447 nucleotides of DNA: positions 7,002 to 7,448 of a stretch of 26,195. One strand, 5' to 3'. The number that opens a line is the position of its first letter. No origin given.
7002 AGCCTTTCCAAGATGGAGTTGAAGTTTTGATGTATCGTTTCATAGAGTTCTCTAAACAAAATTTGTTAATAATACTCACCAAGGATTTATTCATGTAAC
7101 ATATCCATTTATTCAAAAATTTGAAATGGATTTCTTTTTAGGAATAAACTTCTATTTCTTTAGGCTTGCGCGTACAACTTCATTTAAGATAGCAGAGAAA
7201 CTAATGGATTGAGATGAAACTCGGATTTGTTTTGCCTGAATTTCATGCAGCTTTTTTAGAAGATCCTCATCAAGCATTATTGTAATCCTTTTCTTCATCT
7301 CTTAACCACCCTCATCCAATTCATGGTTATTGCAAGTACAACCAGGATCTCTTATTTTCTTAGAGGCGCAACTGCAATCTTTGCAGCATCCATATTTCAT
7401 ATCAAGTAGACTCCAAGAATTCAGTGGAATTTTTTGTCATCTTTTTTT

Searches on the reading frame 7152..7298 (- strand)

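Call 39: search_protein_families(library=pfam, proteins=[window:7152-7298:-], max_evalue=0.05)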
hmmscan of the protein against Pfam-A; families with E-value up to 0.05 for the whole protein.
window:7152-7298:- (48 aa): 2 families
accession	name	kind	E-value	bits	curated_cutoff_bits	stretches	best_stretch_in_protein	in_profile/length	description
PF01402.27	RHH_1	-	0.03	14.7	20.5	0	4-28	1-24/39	Ribbon-helix-helix protein, copG family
PF12651.13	RHH_3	-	0.039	14.3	21.6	0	1-21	1-21/44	Ribbon-helix-helix domain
